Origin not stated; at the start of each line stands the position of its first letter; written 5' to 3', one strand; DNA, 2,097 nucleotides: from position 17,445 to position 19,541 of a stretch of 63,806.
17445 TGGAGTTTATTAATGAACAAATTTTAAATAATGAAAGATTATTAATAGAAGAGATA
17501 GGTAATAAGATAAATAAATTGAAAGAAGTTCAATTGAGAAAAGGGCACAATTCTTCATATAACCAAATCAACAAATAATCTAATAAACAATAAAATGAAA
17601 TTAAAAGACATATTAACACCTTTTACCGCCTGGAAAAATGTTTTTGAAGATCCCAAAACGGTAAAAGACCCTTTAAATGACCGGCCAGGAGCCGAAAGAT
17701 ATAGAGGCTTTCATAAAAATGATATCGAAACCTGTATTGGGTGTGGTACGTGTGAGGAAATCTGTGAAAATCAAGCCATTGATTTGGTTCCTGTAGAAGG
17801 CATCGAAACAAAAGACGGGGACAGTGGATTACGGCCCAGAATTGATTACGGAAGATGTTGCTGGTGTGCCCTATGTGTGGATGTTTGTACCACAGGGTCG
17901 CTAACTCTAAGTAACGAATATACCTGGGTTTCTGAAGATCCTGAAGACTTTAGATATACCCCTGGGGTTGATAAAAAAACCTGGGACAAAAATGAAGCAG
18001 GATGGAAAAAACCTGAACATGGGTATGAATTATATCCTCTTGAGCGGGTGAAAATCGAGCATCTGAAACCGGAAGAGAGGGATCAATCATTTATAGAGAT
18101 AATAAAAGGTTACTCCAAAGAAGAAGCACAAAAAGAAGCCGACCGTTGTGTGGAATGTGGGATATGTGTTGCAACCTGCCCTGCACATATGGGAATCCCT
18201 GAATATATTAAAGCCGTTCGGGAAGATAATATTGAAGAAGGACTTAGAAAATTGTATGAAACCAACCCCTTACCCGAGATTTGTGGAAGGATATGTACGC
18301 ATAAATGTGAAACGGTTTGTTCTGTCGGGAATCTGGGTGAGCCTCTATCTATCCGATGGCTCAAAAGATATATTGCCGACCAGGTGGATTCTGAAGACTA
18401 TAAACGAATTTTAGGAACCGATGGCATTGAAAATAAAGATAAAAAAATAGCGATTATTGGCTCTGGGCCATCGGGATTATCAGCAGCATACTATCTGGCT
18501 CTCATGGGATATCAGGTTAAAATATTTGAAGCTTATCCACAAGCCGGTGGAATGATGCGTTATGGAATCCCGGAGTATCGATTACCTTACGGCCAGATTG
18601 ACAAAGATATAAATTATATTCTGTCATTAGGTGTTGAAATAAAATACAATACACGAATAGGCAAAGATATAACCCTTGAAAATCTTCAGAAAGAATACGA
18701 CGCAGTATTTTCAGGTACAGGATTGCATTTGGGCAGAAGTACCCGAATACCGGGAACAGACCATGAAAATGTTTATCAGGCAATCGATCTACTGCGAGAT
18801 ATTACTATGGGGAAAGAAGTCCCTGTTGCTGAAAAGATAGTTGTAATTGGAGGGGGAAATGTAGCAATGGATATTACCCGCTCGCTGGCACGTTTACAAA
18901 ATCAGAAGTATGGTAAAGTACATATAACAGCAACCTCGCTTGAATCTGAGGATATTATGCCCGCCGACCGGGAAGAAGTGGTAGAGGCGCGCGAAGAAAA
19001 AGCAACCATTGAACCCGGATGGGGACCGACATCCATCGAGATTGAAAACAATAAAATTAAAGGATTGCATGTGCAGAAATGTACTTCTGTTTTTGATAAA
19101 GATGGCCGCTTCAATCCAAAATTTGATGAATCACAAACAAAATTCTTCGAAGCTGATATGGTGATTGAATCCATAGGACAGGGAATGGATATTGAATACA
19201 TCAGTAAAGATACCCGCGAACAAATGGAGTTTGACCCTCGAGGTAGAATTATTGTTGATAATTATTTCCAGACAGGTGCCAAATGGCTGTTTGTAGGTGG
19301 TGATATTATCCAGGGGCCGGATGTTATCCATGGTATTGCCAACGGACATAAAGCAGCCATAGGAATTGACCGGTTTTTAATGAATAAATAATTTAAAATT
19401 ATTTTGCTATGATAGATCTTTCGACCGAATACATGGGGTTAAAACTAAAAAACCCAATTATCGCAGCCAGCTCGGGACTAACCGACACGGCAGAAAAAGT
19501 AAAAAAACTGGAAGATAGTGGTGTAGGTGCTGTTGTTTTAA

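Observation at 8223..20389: Mrp + Mbx/MBS-type ion-pumping module hard-wired to a GltD/NfnB-like flavoprotein and a DHOD-like FMN protein: candidate undescribed respiratory complex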

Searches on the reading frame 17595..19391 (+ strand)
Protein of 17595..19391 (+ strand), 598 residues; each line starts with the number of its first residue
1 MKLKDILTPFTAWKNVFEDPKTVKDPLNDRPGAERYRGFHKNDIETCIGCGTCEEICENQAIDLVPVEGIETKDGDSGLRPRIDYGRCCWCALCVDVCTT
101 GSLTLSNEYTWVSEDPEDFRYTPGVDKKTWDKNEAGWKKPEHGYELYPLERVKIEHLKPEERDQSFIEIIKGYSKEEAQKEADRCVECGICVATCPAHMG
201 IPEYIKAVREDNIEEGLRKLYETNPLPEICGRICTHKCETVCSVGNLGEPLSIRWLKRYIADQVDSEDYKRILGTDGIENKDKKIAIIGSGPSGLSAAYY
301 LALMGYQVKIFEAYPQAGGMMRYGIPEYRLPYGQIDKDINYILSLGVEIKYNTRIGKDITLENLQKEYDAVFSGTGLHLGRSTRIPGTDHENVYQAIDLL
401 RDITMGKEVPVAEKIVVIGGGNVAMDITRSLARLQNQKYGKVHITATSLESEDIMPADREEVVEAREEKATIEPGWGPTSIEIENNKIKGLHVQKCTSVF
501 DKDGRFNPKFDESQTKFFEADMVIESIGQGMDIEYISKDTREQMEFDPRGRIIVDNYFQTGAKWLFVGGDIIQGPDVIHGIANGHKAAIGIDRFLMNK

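Call 4: search_protein_families(library=pfam, proteins=[window:17595-19391:+], max_evalue=0.01)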
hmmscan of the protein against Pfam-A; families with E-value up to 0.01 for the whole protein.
window:17595-19391:+ (598 aa): 24 families
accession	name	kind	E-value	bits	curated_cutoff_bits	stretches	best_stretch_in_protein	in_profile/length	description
PF14691.11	Fer4_20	-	3.6e-30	104.5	25.8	1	164-267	3-111/113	Dihydroprymidine dehydrogenase domain II, 4Fe-4S cluster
PF07992.20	Pyr_redox_2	-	4.2e-26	92.5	26.1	1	284-579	2-285/291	Pyridine nucleotide-disulphide oxidoreductase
PF12838.12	Fer4_7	-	5.1e-10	40.1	27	1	46-101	1-51/52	4Fe-4S dicluster domain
PF13484.11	Fer4_16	-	8.2e-09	36.6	30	1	171-197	38-65/66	4Fe-4S double cluster binding domain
PF13183.11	Fer4_8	-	9.5e-09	36.1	27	1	181-245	1-67/68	4Fe-4S dicluster domain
PF13187.11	Fer4_9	-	1.1e-08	35.3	27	1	47-101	2-50/52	4Fe-4S dicluster domain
PF00037.32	Fer4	-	1.6e-08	34.4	21.1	2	43-62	4-23/24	4Fe-4S binding domain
PF13450.12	NAD_binding_8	-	1.7e-08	35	21.9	1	287-333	1-48/68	NAD(P)-binding Rossmann-like domain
PF13534.11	Fer4_17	-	4.3e-08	34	22.2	1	174-199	35-60/61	4Fe-4S dicluster domain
PF00070.33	Pyr_redox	-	1.6e-07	32.2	22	0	284-316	1-33/82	Pyridine nucleotide-disulphide oxidoreductase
PF14697.11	Fer4_21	-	1.6e-06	28.6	35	2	45-100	6-53/59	4Fe-4S dicluster domain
PF01266.30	DAO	-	4.4e-06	26.9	27.9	1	284-319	1-37/353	FAD dependent oxidoreductase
PF01946.23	Thi4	-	6.1e-06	26.1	26.2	1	281-322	16-58/235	Thi4 family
PF12837.12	Fer4_6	-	2e-05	24.8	25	2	43-62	5-24/24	4Fe-4S binding domain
PF12797.12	Fer4_2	-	0.00018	21.7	24.5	1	181-197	6-22/22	4Fe-4S binding domain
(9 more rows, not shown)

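Call 5: search_protein_families(library=ncbifam, proteins=[window:17595-19391:+], max_evalue=0.001)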
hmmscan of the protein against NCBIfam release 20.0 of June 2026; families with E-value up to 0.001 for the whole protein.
window:17595-19391:+ (598 aa): 86 families (the best 25 are shown)
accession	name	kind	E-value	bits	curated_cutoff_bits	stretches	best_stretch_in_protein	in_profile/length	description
NF010590.0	PRK13984.1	equivalog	9.3e-276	915.8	946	1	2-597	7-608/611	putative oxidoreductase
NF009410.0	PRK12771.1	subfamily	1e-124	417.2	516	2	191-597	50-447/566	NAD(P)-binding protein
NF009454.0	PRK12814.1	equivalog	1.5e-99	334.2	916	2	189-597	102-502/657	putative NADPH-dependent glutamate synthase small subunit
NF009414.0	PRK12778.1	equivalog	1.2e-92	311.4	1103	1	127-597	275-751/752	bifunctional dihydroorotate dehydrogenase B NAD binding subunit/NADPH-dependent glutamate synthase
TIGR01316.1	gltA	equivalog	1e-87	294.8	471.75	1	159-595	2-449/449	NADPH-dependent glutamate synthase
TIGR01318.1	gltD_gamma_fam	subfamily_domain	2e-83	280.5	482.95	1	149-595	6-465/467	glutamate synthase, small subunit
NF009408.0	PRK12769.1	equivalog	8e-78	262.1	1003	1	45-596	85-652/659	formate-dependent uric acid utilization protein AegA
TIGR03315.1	Se_ygfK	equivalog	7.6e-67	225.6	835.3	1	190-591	446-835/1012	putative selenate reductase subunit YgfK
TIGR01317.1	GOGAT_sm_gam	subfamily_domain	9.8e-64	215.9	447.7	1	151-597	10-480/485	glutamate synthase small subunit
NF009451.0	PRK12809.1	equivalog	1.3e-63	215.3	1154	1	43-589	83-628/639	formate-dependent uric acid utilization protein YgfT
NF009413.0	PRK12775.1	equivalog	2.2e-63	214.5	1895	1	120-597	272-756/1006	putative trifunctional 2-polyprenylphenol hydroxylase/glutamate synthase subunit beta/ferritin domain-containing protein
NF009415.0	PRK12779.1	equivalog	1.4e-51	175.5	1519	1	193-588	212-619/944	putative bifunctional glutamate synthase subunit beta/2-polyprenylphenol hydroxylase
NF009409.0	PRK12770.1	subfamily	3.8e-50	171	343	1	279-598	15-353/360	putative glutamate synthase subunit beta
NF045663.1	diclust_near_Sec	equivalog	9.1e-43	146.4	530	1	190-381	19-202/759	pyridine nucleotide-disulfide oxidoreductase/dicluster-binding protein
NF004543.0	PRK05888.2-5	equivalog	8e-26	90.9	243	1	4-118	18-134/217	NADH-quinone oxidoreductase subunit NuoI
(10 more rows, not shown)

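Call 13: find_homologous_proteins(query=window:17595-19391:+, max_evalue=1e-30)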
Query window:17595-19391:+ (598 aa): 7833 proteins with E <= 1e-30 among 8000 candidates; the best 120 are listed.
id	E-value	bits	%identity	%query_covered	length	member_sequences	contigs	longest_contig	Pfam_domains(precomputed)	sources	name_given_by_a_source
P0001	0.0e+0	1364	97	100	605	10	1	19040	PF14697.12,PF13450.13,PF07992.21,PF00070.34,PF13484.12,PF12838.13,PF13534.12,PF01946.24,PF01266.31,PF14691.12,PF00037.33,PF13187.12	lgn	-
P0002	0.0e+0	1336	94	100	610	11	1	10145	PF14697.12,PF13450.13,PF07992.21,PF00070.34,PF13484.12,PF12838.13,PF13534.12,PF01946.24,PF01266.31,PF14691.12,PF00037.33,PF13187.12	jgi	jgi:glutamate synthase (NADPH/NADH) small chain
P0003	0.0e+0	1247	87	100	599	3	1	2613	PF14697.12,PF13450.13,PF07992.21,PF00070.34,PF13484.12,PF12838.13,PF13534.12,PF01266.31,PF14691.12,PF00037.33,PF13183.12,PF13187.12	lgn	-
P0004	0.0e+0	1210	85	99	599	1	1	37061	PF14697.12,PF13450.13,PF07992.21,PF00070.34,PF13484.12,PF12838.13,PF13534.12,PF01946.24,PF01266.31,PF14691.12,PF00037.33,PF13187.12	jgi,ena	-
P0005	0.0e+0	1205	84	100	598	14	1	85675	PF14697.12,PF01266.31,PF13450.13,PF14691.12,PF07992.21,PF00070.34,PF00037.33,PF13484.12,PF12838.13,PF13534.12,PF13187.12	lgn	-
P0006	0.0e+0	1186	81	100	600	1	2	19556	PF14697.12,PF13450.13,PF14691.12,PF07992.21,PF00070.34,PF00037.33,PF13484.12,PF12838.13,PF13534.12,PF13187.12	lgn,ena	-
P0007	0.0e+0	1176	82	100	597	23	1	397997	PF12797.13,PF13450.13,PF14691.12,PF07992.21,PF00070.34,PF00037.33,PF12838.13,PF13187.12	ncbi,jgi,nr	ncbi:MAG: FAD-dependent oxidoreductase [Bacteroidales bacterium]|jgi:glutamate synthase (NADPH/NADH)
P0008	0.0e+0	1147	80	100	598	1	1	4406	PF14697.12,PF01946.24,PF12797.13,PF13450.13,PF14691.12,PF07992.21,PF00070.34,PF00037.33,PF13484.12,PF12838.13,PF13187.12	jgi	-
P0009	0.0e+0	1144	80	100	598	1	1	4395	PF14697.12,PF13450.13,PF07992.21,PF00070.34,PF13484.12,PF12838.13,PF13534.12,PF01946.24,PF12797.13,PF14691.12,PF00037.33,PF13187.12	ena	-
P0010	0.0e+0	1144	80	99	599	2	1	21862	PF14697.12,PF13450.13,PF07992.21,PF00070.34,PF13484.12,PF12838.13,PF13534.12,PF01946.24,PF01266.31,PF14691.12,PF00037.33,PF13187.12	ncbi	-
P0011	0.0e+0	1143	79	100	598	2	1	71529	PF14697.12,PF13450.13,PF07992.21,PF00070.34,PF13484.12,PF12838.13,PF13534.12,PF01946.24,PF01266.31,PF12797.13,PF14691.12,PF00037.33,PF13237.12,PF13183.12,PF13187.12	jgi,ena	-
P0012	0.0e+0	1140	79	99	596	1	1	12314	PF14697.12,PF13450.13,PF07992.21,PF00070.34,PF13484.12,PF12838.13,PF13534.12,PF01494.26,PF01946.24,PF01266.31,PF14691.12,PF00037.33,PF13187.12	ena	-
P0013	0.0e+0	1137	79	100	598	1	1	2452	PF14697.12,PF13450.13,PF14691.12,PF07992.21,PF00070.34,PF00037.33,PF13738.13,PF13484.12,PF12838.13,PF13534.12,PF13187.12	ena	-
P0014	0.0e+0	1136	79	99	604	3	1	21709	PF14697.12,PF13450.13,PF07992.21,PF00070.34,PF13484.12,PF12838.13,PF13534.12,PF01494.26,PF01266.31,PF14691.12,PF00890.31,PF00037.33,PF13738.13,PF13183.12,PF13187.12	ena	-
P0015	0.0e+0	1134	79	100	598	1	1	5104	PF14697.12,PF13450.13,PF07992.21,PF00070.34,PF13484.12,PF12838.13,PF13534.12,PF01946.24,PF12797.13,PF14691.12,PF00037.33,PF13187.12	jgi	-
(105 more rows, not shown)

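Call 15: search_solved_structures(query=window:17595-19391:+, max_evalue=0.00001, show_alignments=0)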
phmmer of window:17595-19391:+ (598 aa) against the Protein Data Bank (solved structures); distinct sequences matched with E-value up to 0.00001: 57.
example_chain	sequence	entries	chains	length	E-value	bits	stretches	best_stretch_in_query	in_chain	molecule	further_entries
9n5u_A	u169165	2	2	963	1.8e-78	267.6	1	186-597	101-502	NfnA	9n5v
9bov_A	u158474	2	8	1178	8.7e-78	265.3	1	190-597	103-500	Molybdopterin oxidoreductase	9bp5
4ylf_B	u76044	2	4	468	9e-78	265.3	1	154-595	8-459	Dihydropyrimidine dehydrogenase subunit A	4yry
8oh5_C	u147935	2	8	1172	1.5e-76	261.2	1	190-595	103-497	Formate dehydrogenase-O, major subunit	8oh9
5vj7_A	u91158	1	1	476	2.9e-76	260.3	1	150-597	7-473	Oxidoreductase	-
5jca_L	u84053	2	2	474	2e-74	254.2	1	156-596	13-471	NADH-dependent Ferredoxin:NADP Oxidoreductase (NfnI) subunit alpha | NADH-dependent Ferredoxin:NADP Oxidoreductase subunit alpha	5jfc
6s6s_G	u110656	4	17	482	1.5e-50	175.4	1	160-594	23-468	Glutamate synthase [NADPH] small chain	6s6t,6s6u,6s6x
2vdc_G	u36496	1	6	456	5.6e-49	170.2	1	164-594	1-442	GLUTAMATE SYNTHASE [NADPH] SMALL CHAIN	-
7mfm_I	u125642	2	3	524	2.8e-41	144.8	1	153-597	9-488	Glutamate synthase (NADPH) small chain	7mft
7m31_A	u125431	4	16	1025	1.5e-31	112.6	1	175-595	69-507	Dihydropyrimidine dehydrogenase [NADP(+)]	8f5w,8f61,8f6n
1gt8_A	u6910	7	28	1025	1.5e-31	112.6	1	175-595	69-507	DIHYDROPYRIMIDINE DEHYDROGENASE | Dihydropyrimidine dehydrogenase [NADP(+)]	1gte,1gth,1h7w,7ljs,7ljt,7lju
1h7x_A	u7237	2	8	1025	1.5e-31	112.6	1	175-595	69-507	DIHYDROPYRIMIDINE DEHYDROGENASE | Dihydropyrimidine dehydrogenase [NADP(+)]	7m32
6u8y_N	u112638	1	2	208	2.4e-21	78.9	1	5-115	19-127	NADH dehydrogenase subunit I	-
8e9g_I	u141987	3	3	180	1.1e-10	43.7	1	5-127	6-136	NADH-quinone oxidoreductase subunit I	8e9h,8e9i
1ps9_A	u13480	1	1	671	1.1e-10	43.6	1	282-431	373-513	2,4-dienoyl-CoA reductase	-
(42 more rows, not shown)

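Call 25: search_protein_representatives(protein=window:17595-19391:+)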
Query: 598 residues. Proteins with E-value up to 0.001 (for the whole library): 20931; up to 1e-10: 10301; up to 1e-30: 3668. The best 150 are listed.
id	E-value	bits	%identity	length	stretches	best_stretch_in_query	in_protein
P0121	9.5e-221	750.8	56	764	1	4-598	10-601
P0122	2.6e-205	699.8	53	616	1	4-596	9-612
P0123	2.1e-194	663.8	51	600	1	1-596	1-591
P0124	8.8e-182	622.1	50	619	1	2-593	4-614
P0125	1.4e-156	538.9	46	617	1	7-597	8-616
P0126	4.6e-156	537.2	44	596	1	5-592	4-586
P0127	5.7e-153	526.9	44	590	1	1-595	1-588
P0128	5.0e-151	520.5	44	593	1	3-598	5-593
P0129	2.8e-149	514.7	44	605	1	4-598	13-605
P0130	3.4e-147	507.8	73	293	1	2-295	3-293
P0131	6.7e-144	497.0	43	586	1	6-595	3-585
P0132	5.8e-138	477.4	42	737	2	119-598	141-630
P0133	7.5e-135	467.1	53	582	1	5-407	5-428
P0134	7.5e-134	463.8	52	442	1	156-596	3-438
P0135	4.4e-121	421.6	48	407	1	199-598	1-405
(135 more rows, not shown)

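Call 28: find_related_loci(query=A1, collection=genome_contigs, flank=10000)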
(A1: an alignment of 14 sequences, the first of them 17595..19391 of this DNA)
Query A1 (598 aa) in genome_contigs; peptide patterns used: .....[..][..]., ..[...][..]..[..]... (x = any residue, [..] = any of these).
600 stretches matched a pattern (row limit reached: there are more); 594 encode a relative of the query (tblastn E <= 1e-3); the best 80 are kept; 80 distinct loci.
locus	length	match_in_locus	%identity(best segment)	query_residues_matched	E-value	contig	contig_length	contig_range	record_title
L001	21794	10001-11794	96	1-598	0e+0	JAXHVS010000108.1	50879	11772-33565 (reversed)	MAG: Bacteroidota bacterium isolate MAG83_tar_biofilm MAG83_108, whole genome shotgun sequence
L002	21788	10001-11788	78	3-598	0e+0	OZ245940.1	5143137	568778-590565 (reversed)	MAG: Bacteroidales bacterium isolate 16348817-e9c6-4614-bd1d-2438ea9eb1e5 genome assembly, chromosome: 1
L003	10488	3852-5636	78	1-595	0e+0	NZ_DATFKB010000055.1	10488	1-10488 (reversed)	MAG: Salinivirga sp. isolate SMAG_U9159 k141_247957, whole genome shotgun sequence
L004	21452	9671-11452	78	1-595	0e+0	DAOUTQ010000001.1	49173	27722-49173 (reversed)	MAG TPA_asm: Bacteroidales bacterium isolate CSMAG_801 CSMAG_801_k141_735891_length_49173_cov_9.0000, whole genome shotg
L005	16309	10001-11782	77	1-595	0e+0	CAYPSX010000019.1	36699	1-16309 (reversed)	MAG TPA_asm: uncultured Bacteroidales bacterium isolate SRP332253_co1_258 genome assembly, contig: NODE_1480_length_3669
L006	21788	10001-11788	75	2-598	0e+0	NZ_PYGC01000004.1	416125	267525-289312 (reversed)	Prolixibacter denitrificans strain DSM 27267 Ga0181020_104, whole genome shotgun sequence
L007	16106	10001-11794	75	1-598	0e+0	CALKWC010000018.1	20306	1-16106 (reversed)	MAG TPA_asm: uncultured Marinilabiliales bacterium isolate SRR5894287_bin.66_CONCOCT_v1.1_MAG genome assembly, contig: E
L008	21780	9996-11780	73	1-595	0e+0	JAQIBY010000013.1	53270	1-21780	MAG: Bacteroidales bacterium isolate GH38 k119_191972, whole genome shotgun sequence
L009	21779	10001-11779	74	1-595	0e+0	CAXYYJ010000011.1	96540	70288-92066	MAG: uncultured Draconibacterium sp. isolate ERR13599002_concoct_74 genome assembly, contig: ERZ24875815.22, whole genom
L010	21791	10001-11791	73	1-598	0e+0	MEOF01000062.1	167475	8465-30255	MAG: Bacteroidetes bacterium GWF2_33_38 gwf2_scaffold_81, whole genome shotgun sequence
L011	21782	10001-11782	74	2-598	0e+0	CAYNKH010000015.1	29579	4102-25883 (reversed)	MAG TPA_asm: uncultured Bacteroidales bacterium isolate binchicken_co59_69 genome assembly, contig: NODE_2943_length_295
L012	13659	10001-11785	73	1-595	0e+0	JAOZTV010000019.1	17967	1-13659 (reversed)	MAG: Candidatus Aminicenantes bacterium isolate GMC8.concoct.14 GMC8_2189_length_17967_cov_12.458910, whole genome shotg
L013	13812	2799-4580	70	2-595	0e+0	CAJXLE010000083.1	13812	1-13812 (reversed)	MAG TPA_asm: uncultured Bacteroidetes bacterium isolate SRR6193124_bin.34_MetaBAT_v2.12.1_MAG genome assembly, contig: N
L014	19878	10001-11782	74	2-598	0e+0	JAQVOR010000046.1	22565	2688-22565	MAG: Bacteroidales bacterium isolate STF1_185 NODE_5406_length_22565_cov_5.342321_Sandtown_F1, whole genome shotgun sequ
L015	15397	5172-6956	72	3-598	0e+0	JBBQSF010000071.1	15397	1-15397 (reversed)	MAG: Bacteroidales bacterium isolate Co_metawrap_1733 Cmw_1733_k141_15414558_length_15397_cov_36.0000, whole genome shot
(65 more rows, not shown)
